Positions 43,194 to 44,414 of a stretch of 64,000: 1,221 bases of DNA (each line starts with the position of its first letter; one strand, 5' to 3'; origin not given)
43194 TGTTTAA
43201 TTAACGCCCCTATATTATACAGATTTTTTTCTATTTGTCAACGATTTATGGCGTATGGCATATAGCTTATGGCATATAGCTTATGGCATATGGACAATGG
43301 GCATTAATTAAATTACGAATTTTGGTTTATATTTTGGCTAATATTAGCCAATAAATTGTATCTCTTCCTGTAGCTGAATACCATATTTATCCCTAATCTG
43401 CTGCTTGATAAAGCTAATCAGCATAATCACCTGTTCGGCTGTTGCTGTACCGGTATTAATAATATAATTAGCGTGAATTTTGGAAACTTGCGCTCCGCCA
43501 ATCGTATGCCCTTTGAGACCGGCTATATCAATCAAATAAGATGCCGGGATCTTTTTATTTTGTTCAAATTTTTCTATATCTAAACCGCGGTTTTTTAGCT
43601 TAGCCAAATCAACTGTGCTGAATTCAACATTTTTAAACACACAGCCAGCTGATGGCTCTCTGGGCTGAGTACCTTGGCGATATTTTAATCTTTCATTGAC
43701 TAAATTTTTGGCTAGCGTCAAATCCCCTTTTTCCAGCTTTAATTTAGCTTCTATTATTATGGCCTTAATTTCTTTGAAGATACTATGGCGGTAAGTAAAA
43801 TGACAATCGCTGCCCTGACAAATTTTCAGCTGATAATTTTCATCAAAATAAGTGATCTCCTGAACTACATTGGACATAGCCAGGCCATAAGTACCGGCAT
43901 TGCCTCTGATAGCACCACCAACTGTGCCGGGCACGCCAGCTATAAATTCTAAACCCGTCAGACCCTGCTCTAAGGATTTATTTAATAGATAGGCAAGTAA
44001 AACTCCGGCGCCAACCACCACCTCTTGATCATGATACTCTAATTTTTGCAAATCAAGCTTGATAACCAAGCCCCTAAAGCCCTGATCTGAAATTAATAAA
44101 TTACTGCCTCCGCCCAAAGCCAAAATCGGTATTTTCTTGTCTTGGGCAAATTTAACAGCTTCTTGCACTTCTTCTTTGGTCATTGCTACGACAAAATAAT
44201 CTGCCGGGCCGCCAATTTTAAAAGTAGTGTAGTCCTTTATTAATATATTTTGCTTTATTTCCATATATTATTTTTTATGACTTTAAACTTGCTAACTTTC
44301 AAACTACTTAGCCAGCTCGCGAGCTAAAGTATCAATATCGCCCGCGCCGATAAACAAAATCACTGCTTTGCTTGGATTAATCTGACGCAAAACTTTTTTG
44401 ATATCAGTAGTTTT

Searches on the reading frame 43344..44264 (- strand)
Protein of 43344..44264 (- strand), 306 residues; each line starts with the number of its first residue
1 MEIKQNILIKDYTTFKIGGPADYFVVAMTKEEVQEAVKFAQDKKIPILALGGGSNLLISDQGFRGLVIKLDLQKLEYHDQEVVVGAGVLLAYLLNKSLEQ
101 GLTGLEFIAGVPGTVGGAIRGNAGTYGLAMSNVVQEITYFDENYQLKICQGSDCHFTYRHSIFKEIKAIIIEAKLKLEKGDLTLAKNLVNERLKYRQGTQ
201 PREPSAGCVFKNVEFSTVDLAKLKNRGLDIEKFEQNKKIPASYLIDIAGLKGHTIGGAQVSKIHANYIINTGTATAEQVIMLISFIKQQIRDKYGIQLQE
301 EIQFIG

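Call 4: search_protein_families(library=pfam, proteins=[window:43344-44264:-], max_evalue=0.01)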
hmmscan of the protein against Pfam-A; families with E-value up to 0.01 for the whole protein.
window:43344-44264:- (306 aa): 2 families
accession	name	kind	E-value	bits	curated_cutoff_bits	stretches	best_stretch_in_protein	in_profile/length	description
PF02873.21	MurB_C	-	3.4e-27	95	27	1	188-305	5-99/99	UDP-N-acetylenolpyruvoylglucosamine reductase, C-terminal domain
PF01565.28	FAD_binding_4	-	7.4e-22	78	26.4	1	22-141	2-130/139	FAD binding domain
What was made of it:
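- Checked: Pfam identifies mraY (58118-59170), murD (56724-58124), ftsW (55586-56740), murG (54564-55583), murC (44304-45671) and murB (43344-44264), all on the minus strand (call 4).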
